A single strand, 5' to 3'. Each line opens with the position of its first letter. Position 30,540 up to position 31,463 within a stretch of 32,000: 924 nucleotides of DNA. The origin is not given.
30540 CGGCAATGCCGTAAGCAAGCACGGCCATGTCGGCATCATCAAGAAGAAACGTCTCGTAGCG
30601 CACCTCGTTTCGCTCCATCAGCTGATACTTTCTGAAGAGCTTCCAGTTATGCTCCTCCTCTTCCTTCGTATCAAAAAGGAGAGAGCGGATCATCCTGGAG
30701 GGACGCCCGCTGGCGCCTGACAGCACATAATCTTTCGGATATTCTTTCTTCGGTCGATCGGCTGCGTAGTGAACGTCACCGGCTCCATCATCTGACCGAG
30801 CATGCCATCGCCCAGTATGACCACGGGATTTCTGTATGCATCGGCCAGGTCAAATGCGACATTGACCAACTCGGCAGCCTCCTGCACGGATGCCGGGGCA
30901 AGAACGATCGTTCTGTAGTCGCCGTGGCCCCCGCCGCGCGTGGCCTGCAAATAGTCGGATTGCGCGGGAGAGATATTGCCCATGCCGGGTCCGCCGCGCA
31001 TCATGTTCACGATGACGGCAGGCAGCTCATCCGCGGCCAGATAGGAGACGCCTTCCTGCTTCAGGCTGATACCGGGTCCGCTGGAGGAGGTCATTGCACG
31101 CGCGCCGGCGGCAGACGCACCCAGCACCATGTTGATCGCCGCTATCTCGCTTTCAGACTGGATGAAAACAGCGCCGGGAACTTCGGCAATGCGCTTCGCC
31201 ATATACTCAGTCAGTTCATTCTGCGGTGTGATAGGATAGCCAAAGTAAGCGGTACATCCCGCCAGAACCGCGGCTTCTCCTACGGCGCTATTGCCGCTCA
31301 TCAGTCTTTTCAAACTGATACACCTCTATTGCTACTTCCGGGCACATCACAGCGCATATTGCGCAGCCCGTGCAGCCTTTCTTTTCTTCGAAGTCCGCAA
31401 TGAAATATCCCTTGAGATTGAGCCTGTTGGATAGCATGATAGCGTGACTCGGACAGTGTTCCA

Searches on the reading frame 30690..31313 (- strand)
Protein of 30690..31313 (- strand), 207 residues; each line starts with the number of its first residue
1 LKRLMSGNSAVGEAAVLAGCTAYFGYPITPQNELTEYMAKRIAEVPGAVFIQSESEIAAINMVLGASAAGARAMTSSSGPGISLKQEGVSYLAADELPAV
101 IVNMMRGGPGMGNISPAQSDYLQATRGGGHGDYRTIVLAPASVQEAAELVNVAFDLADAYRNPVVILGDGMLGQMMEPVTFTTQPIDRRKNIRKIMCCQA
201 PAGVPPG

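Call 71: search_protein_families(library=ncbifam, proteins=[window:30690-31313:-], max_evalue=1e-8)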
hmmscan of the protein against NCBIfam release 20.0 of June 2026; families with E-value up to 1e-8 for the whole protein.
window:30690-31313:- (207 aa): 12 families
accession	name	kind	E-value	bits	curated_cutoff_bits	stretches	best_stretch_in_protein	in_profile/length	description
NF005507.0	PRK07119.1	subfamily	4.4e-96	321.8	399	1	2-188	4-189/352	3-methyl-2-oxobutanoate dehydrogenase subunit VorB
NF006412.0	PRK08659.1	equivalog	1.1e-63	215.7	411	1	3-183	6-185/378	2-oxoacid:acceptor oxidoreductase subunit alpha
TIGR03710.1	OAFO_sf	subfamily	3.3e-57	194.3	482.75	1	2-181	193-371/561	2-oxoacid:acceptor oxidoreductase subunit alpha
NF007206.0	PRK09627.1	equivalog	2.7e-46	158.2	579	1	5-181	6-181/375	2-oxoglutarate synthase subunit alpha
NF041170.1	Oxoac_fdxalpha_Archa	equivalog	4.5e-36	124.4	800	1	4-182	237-425/636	2-oxoacid:ferredoxin oxidoreductase subunit alpha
NF040682.1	PorA_Arch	equivalog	2.5e-21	76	550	1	3-184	4-183/387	pyruvate synthase subunit PorA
NF006232.0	PRK08366.1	equivalog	7.4e-17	61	646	1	2-168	7-168/394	2-ketoisovalerate ferredoxin oxidoreductase subunit alpha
TIGR03336.1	IOR_alpha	equivalog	2.7e-15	55.7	650.9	1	1-179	1-172/595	indolepyruvate ferredoxin oxidoreductase subunit alpha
NF006233.0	PRK08367.1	equivalog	1e-13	50.9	625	1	1-184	3-177/394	pyruvate ferredoxin oxidoreductase subunit alpha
NF045791.1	OxalOxredalpha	equivalog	2.3e-12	46.6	500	1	2-101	4-104/395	oxalate oxidoreductase subunit alpha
NF045764.1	PhenlGlyoxDHPadG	equivalog_domain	3.5e-12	45.5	700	1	5-158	5-153/398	NADH-dependent phenylglyoxylate dehydrogenase subunit alpha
NF007201.0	PRK09622.1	equivalog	1.7e-11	43.6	590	1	6-173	14-178/405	2-oxoacid:ferredoxin oxidoreductase subunit alpha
